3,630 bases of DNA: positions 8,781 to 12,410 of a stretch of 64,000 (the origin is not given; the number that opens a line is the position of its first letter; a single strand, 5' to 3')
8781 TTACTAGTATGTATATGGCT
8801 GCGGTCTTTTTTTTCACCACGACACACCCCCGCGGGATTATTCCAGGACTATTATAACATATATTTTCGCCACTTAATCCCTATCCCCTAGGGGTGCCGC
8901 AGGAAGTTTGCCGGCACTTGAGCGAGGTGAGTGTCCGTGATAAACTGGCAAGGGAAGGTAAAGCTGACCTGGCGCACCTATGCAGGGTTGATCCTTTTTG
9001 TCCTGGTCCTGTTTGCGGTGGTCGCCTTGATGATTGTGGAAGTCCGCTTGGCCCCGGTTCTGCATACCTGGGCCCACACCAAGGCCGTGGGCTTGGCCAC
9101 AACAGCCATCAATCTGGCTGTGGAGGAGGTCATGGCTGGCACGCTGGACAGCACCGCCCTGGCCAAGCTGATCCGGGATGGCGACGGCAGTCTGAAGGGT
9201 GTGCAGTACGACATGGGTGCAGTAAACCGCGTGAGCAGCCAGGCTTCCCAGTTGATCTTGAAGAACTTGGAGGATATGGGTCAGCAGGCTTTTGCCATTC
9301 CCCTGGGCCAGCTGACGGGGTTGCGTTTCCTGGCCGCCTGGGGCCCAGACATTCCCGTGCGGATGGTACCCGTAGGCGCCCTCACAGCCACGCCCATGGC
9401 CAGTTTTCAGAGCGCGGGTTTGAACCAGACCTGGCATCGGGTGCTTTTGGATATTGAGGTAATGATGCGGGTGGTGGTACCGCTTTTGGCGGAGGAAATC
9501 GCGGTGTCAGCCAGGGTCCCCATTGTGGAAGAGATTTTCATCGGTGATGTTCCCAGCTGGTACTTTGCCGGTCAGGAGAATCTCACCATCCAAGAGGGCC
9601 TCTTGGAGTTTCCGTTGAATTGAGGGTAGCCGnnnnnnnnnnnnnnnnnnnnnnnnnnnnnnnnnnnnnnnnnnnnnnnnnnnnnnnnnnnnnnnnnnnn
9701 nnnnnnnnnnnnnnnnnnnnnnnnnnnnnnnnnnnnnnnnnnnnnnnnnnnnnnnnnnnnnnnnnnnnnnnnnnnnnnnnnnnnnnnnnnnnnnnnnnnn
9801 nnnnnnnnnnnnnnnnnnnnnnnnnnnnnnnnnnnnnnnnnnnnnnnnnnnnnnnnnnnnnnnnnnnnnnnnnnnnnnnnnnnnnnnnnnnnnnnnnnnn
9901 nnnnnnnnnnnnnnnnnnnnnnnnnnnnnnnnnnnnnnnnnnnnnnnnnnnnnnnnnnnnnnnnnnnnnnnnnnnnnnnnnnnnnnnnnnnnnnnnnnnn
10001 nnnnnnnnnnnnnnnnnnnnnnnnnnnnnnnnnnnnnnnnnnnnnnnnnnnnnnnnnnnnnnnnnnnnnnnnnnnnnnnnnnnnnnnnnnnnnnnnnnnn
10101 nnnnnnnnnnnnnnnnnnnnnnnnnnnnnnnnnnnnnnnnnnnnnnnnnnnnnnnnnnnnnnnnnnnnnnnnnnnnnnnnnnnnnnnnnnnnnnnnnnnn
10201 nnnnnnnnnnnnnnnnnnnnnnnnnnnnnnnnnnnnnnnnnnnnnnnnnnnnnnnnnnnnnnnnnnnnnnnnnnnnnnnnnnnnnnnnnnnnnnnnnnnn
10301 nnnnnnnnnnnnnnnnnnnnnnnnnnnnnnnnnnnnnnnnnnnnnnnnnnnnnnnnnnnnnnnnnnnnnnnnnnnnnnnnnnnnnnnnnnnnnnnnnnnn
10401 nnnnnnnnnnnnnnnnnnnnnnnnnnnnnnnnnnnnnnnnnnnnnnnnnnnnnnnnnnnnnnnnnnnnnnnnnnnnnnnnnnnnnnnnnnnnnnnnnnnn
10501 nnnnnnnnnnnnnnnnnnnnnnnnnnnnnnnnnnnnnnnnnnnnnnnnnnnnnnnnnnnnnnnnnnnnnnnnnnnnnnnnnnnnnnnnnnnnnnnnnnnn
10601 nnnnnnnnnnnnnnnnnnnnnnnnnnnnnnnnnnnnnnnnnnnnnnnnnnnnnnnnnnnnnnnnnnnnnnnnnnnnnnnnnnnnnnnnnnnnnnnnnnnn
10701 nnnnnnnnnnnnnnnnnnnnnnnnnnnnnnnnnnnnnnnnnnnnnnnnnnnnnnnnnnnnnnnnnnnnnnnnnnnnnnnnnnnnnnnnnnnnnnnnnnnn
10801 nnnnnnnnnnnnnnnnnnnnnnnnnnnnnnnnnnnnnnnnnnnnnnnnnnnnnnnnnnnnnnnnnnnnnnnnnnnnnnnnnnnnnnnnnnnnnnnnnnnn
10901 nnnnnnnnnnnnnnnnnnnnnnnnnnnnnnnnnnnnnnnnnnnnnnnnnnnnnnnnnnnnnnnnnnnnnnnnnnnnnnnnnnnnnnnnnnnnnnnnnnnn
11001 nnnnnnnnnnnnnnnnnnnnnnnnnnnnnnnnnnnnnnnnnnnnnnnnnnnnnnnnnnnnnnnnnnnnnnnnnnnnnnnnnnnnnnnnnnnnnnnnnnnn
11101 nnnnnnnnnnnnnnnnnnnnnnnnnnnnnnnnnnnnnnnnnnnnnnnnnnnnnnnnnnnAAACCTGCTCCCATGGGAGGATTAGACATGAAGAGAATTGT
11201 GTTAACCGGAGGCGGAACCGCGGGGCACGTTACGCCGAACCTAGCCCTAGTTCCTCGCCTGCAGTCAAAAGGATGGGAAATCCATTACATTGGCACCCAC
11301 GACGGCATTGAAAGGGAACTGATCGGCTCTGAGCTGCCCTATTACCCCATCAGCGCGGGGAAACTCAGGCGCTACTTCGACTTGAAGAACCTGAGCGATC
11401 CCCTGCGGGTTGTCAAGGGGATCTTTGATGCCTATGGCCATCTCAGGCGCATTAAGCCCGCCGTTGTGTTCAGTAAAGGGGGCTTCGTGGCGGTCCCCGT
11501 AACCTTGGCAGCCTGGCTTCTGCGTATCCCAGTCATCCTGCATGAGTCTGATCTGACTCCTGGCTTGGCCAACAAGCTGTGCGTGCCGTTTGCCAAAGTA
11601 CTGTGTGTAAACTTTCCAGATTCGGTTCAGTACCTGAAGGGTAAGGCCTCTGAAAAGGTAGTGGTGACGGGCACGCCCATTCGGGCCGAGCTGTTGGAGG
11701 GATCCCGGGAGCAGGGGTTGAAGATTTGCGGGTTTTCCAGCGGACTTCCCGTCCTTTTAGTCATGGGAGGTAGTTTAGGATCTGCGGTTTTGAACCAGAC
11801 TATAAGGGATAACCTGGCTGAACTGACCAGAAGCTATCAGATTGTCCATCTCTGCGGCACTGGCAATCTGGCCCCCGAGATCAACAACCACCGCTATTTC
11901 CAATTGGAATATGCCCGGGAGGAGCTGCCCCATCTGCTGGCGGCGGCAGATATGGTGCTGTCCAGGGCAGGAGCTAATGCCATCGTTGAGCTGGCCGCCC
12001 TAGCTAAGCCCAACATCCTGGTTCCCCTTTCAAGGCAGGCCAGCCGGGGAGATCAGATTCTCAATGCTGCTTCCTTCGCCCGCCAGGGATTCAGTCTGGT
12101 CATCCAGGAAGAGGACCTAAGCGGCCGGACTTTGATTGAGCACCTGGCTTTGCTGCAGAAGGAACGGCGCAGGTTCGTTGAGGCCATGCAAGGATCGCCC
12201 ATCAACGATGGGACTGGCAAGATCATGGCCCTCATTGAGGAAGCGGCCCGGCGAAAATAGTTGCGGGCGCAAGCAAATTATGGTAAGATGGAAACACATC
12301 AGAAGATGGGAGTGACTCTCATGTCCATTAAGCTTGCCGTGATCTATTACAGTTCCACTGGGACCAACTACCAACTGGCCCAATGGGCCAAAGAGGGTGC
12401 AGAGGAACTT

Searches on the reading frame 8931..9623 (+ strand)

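Call 36: search_protein_families(library=pfam, proteins=[window:8931-9623:+], max_evalue=0.00001)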
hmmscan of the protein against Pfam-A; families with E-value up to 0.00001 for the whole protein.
window:8931-9623:+ (230 aa): 1 family
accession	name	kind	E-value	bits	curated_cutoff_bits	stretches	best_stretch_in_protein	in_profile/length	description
PF09560.15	Spore_YunB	-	5.8e-28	97.3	25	1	121-209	2-90/91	Sporulation protein YunB (Spo_YunB)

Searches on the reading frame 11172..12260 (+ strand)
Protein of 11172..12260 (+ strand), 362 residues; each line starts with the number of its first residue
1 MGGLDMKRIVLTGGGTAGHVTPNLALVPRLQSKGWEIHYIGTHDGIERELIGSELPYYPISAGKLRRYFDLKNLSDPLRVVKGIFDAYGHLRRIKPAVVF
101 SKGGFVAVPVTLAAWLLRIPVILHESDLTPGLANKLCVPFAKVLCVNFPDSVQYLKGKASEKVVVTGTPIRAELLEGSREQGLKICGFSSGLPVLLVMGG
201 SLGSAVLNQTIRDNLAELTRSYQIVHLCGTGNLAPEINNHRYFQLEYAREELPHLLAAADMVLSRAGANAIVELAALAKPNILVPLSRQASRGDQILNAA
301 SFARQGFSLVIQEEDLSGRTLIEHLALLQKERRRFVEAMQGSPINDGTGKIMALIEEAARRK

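Call 36: search_protein_families(library=pfam, proteins=[window:11172-12260:+], max_evalue=0.00001)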
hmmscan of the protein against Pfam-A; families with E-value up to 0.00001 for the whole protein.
window:11172-12260:+ (362 aa): 2 families
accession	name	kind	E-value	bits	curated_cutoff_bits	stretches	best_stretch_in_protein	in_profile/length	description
PF03033.26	Glyco_transf_28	-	1.9e-40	138.6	26.2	1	9-142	1-135/139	Glycosyltransferase family 28 N-terminal domain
PF04101.22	Glyco_tran_28_C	-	3.9e-31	108.8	22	1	194-340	1-152/166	Glycosyltransferase family 28 C-terminal domain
